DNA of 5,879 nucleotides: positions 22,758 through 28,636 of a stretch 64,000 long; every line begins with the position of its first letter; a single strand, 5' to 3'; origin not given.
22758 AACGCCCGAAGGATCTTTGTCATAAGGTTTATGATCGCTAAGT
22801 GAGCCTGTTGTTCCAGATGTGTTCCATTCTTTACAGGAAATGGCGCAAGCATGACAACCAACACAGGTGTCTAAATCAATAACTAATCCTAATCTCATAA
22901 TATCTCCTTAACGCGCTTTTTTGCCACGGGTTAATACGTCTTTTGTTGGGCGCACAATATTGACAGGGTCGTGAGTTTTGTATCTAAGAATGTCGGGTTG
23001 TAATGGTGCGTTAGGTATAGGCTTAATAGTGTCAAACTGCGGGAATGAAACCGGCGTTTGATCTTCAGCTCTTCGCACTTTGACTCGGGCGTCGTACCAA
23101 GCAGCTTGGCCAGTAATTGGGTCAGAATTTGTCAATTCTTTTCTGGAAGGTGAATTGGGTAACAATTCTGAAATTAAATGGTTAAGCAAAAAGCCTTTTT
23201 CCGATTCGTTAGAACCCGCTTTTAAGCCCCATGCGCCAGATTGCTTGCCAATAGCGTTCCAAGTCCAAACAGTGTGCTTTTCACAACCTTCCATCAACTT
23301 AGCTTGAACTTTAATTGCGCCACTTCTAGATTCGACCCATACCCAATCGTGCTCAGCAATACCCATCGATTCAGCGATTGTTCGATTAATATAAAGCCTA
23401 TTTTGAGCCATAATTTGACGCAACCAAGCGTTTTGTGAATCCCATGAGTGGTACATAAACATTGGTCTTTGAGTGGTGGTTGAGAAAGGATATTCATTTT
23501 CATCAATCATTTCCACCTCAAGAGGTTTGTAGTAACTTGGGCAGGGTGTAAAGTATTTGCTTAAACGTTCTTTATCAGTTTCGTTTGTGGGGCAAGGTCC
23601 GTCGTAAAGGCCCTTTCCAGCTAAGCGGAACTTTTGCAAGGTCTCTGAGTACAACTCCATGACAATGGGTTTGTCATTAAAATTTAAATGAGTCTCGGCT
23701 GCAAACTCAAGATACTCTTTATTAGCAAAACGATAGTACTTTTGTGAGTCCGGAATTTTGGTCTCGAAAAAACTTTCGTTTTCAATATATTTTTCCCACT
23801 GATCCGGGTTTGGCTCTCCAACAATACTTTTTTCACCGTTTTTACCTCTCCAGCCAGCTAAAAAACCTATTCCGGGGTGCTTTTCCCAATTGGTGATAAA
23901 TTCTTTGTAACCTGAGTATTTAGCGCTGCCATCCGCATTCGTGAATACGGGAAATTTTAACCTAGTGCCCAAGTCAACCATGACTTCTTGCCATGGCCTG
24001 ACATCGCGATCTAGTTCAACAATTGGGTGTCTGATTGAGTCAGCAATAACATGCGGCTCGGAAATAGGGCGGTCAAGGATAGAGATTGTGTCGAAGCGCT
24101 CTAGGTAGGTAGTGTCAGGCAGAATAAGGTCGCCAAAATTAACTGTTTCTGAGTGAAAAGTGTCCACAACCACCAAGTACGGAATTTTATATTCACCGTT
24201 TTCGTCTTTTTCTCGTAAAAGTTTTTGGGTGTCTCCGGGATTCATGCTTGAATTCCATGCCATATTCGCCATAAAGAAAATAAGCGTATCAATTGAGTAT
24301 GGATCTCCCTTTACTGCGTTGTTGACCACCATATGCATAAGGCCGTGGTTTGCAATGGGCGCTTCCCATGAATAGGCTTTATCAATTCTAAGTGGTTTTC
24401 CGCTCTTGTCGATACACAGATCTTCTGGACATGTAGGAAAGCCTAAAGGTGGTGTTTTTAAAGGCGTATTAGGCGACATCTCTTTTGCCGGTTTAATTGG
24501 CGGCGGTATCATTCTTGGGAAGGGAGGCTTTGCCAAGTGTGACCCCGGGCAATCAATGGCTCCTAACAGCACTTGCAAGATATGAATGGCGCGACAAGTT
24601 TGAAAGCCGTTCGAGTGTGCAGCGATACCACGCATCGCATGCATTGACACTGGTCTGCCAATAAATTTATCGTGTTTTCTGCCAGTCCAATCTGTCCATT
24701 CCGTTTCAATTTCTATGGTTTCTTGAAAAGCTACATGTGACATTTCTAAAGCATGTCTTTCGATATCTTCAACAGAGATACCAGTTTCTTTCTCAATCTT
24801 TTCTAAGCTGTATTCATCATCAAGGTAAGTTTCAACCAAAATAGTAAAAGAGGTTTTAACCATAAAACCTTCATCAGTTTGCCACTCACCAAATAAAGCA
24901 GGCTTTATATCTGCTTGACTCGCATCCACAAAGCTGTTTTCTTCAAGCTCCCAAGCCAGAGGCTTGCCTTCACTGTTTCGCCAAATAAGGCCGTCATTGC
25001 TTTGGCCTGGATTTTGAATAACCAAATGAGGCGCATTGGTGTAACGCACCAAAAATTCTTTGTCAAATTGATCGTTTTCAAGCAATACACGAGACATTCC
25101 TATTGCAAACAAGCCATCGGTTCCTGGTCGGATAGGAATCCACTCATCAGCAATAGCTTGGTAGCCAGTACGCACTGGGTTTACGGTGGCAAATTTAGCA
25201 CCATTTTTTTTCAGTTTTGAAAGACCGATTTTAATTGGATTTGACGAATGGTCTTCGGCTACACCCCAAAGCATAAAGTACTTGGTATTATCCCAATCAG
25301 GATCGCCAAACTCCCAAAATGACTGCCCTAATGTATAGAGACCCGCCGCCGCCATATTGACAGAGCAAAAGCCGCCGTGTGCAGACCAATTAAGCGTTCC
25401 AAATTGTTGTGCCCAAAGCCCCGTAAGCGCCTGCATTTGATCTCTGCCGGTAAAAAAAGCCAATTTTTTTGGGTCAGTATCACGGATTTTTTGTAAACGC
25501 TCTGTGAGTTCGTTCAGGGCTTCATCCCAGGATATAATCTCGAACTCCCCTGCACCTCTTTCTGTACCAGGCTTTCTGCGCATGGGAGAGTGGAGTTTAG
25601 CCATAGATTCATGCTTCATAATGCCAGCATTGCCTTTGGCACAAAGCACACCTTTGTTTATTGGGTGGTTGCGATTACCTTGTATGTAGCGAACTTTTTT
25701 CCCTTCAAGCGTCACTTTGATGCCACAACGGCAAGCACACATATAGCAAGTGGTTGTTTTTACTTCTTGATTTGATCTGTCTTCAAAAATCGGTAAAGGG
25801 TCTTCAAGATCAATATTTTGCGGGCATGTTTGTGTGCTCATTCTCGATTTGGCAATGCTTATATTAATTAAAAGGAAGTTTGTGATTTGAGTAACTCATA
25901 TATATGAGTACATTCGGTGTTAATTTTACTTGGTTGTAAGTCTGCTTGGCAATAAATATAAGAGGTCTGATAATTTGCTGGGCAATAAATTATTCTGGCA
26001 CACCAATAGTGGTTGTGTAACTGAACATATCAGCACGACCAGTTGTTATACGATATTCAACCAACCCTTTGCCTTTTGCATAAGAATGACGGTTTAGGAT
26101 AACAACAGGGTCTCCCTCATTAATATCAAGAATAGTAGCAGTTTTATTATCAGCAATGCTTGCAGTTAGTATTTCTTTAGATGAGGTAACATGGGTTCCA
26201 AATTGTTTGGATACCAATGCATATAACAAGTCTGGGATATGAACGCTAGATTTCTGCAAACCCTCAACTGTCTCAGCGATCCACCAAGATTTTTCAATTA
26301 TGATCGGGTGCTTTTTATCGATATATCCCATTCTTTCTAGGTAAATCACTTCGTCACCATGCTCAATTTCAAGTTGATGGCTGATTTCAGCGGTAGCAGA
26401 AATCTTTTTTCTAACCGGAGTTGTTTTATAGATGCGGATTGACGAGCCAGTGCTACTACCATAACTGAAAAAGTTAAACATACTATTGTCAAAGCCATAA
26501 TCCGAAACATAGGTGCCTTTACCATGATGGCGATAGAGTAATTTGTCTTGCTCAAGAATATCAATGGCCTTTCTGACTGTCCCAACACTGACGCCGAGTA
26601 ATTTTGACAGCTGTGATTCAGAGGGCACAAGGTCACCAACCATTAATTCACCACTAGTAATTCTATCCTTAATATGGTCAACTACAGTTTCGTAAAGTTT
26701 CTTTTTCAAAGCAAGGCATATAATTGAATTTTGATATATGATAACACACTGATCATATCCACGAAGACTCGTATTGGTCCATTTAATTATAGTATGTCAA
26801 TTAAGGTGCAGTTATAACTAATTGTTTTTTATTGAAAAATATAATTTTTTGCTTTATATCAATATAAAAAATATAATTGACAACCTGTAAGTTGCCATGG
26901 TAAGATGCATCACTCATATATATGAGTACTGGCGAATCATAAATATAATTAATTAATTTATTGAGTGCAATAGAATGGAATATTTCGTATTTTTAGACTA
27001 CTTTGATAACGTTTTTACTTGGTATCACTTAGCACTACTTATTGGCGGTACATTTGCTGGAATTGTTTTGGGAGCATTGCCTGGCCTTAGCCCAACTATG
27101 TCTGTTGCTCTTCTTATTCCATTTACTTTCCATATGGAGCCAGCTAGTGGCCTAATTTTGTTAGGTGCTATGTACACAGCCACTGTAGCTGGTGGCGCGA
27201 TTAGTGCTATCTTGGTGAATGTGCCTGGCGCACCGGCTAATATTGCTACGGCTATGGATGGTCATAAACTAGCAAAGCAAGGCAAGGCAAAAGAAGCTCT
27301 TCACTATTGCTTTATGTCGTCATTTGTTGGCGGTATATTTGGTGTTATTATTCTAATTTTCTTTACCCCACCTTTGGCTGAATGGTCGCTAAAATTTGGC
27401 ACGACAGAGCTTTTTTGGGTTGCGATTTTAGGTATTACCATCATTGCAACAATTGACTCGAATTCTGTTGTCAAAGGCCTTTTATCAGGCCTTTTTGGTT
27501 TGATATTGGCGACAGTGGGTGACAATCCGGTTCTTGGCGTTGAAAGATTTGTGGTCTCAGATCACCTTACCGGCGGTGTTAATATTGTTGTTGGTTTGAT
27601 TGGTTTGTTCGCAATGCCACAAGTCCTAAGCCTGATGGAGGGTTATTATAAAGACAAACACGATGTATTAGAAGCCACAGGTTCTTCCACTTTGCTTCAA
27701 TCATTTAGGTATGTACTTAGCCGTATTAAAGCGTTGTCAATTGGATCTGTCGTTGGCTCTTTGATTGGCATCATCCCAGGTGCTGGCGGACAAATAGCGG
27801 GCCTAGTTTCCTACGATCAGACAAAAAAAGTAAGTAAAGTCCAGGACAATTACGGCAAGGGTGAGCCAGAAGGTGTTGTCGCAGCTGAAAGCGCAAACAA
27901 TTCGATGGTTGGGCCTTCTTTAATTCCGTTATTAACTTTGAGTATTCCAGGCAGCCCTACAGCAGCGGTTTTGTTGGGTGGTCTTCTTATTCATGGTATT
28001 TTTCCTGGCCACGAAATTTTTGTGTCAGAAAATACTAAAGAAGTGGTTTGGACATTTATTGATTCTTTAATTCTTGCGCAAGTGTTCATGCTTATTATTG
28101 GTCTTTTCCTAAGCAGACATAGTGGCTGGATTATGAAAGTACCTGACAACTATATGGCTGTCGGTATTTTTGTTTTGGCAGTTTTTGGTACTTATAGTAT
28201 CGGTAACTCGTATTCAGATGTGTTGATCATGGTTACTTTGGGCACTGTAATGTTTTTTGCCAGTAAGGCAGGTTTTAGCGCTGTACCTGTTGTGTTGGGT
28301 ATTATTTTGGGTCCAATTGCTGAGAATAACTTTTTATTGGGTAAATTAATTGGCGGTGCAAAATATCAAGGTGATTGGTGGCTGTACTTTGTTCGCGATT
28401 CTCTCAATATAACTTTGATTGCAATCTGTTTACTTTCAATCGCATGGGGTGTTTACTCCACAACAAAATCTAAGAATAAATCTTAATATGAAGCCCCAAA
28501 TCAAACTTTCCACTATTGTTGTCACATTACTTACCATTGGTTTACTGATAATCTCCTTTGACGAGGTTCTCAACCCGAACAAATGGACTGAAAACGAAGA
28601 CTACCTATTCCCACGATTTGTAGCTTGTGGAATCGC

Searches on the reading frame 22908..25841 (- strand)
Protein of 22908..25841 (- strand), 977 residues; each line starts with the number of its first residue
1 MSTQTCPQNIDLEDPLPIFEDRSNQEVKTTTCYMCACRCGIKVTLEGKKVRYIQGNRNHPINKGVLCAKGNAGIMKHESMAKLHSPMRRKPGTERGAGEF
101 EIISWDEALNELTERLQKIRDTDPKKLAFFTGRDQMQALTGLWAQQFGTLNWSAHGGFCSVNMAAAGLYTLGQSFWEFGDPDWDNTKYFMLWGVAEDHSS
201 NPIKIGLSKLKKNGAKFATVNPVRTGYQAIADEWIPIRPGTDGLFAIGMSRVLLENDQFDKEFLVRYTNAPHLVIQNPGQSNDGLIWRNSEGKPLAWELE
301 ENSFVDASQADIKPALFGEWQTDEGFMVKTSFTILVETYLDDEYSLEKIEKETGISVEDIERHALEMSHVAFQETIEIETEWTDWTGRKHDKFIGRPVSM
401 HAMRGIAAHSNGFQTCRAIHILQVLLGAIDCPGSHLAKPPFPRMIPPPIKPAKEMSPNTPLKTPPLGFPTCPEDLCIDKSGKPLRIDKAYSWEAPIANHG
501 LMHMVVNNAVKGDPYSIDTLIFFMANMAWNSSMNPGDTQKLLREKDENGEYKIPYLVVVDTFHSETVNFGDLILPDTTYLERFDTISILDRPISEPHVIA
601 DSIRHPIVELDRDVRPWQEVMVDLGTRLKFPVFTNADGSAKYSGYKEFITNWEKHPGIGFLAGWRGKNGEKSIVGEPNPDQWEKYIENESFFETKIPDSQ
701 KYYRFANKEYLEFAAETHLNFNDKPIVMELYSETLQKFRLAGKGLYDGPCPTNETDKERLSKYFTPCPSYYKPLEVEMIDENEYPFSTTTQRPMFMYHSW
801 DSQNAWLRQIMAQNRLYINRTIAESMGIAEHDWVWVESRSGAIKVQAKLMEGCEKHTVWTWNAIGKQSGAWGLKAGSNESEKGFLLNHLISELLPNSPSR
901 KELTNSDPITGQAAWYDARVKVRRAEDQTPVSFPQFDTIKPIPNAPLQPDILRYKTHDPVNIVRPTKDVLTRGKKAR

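Call 3: search_protein_families(library=pfam, proteins=[window:22908-25841:-])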
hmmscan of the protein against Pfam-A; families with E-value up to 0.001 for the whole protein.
window:22908-25841:- (977 aa): 3 families
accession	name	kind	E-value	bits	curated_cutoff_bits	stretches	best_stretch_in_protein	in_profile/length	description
PF00384.28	Molybdopterin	-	7.3e-25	88.2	24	1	83-595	2-329/353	Molybdopterin oxidoreductase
PF04879.21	Molybdop_Fe4S4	-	1.4e-13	51.1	22.7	1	27-75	3-51/55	Molybdopterin oxidoreductase Fe4S4 domain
PF01568.27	Molydop_binding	-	6.9e-11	42.6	26.8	1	788-889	3-92/110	Molydopterin dinucleotide binding domain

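Call 4: search_protein_families(library=ncbifam, proteins=[window:22908-25841:-])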
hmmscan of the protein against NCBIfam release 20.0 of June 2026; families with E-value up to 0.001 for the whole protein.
window:22908-25841:- (977 aa): 24 families
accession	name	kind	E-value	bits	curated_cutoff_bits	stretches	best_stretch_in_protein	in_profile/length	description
NF012032.0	PRK15488.1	equivalog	7.8e-55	186.2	694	3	26-269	42-282/759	thiosulfate reductase PhsA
TIGR01591.1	Fdh-alpha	equivalog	4.9e-46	157.1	666.25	2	30-266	1-236/672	formate dehydrogenase subunit alpha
TIGR01553.1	formate-DH-alph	equivalog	3.1e-37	127.8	814.2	3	209-434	245-438/1009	formate dehydrogenase-N subunit alpha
TIGR02166.1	dmsA_ynfE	subfamily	9.3e-35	119.9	777.7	2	21-268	38-299/794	DMSO/selenate family reductase complex A subunit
NF047855.1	AssmNtatRedNasC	equivalog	1.2e-31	109.7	1100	2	22-269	15-264/708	assimilatory nitrate reductase catalytic subunit NasC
TIGR03479.1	DMSO_red_II_alp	subfamily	4.6e-31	107.7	984.75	2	62-370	100-424/913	molybdopterin-dependent oxidoreductase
NF041783.2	mnquin_red_QrcB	equivalog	3.2e-30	104.9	440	2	25-257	50-281/695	menaquinone reductase molybdopterin-binding-like subunit QrcB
NF011567.1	PRK14991.1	equivalog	5.7e-28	97.2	1750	2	141-433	239-534/1022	tetrathionate reductase subunit TtrA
NF041323.1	Nitr_red_NasA_Halo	equivalog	6.1e-25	87.8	1000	2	35-270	3-238/673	assimilatory nitrate reductase NasA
NF041513.1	formate_DH_Act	exception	1.6e-23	82.5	1400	2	210-435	237-468/1067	formate dehydrogenase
NF041714.1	arsenate_red_ArrA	equivalog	2.5e-23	82.2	1600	1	12-269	34-297/848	arsenate respiratory reductase molybdopterin-containing subunit ArrA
NF010055.0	PRK13532.1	equivalog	2.6e-21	75.6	904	1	25-359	40-353/830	nitrate reductase catalytic subunit NapA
NF041885.1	selenate_YnfE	exception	1.3e-20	72.8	1675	1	26-268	48-306/805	selenate/tellurate reductase subunit YnfE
NF041884.1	selenate_YnfF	exception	2.8e-20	71.8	1650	1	22-268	41-299/798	selenate/tellurate reductase subunit YnfF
TIGR01706.1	NAPA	equivalog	5.2e-20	71.4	930.55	1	26-269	41-292/830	periplasmic nitrate reductase subunit alpha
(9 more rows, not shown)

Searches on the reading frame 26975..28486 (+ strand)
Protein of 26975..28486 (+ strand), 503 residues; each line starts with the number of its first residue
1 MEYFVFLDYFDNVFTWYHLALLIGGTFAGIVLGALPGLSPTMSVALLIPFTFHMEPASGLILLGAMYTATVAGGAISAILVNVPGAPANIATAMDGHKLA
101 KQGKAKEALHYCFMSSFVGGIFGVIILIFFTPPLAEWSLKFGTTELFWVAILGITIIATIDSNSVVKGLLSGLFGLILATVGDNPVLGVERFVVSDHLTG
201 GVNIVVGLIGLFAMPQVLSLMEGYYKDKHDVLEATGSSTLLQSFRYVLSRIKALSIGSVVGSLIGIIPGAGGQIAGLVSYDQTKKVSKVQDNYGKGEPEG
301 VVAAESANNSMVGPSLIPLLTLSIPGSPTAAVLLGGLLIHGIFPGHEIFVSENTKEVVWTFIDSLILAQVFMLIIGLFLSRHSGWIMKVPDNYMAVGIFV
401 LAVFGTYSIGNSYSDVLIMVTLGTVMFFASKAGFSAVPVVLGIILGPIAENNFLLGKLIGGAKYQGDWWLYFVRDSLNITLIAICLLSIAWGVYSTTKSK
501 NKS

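Call 3: search_protein_families(library=pfam, proteins=[window:26975-28486:+])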
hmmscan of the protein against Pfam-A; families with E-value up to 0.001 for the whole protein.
window:26975-28486:+ (503 aa): 1 family
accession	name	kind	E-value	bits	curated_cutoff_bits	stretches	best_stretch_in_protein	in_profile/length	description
PF01970.21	TctA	-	2.8e-128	428.6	28.9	1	19-441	1-423/423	Tripartite tricarboxylate transporter TctA family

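Call 4: search_protein_families(library=ncbifam, proteins=[window:26975-28486:+])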
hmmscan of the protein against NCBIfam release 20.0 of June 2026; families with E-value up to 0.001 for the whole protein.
window:26975-28486:+ (503 aa): 0 families
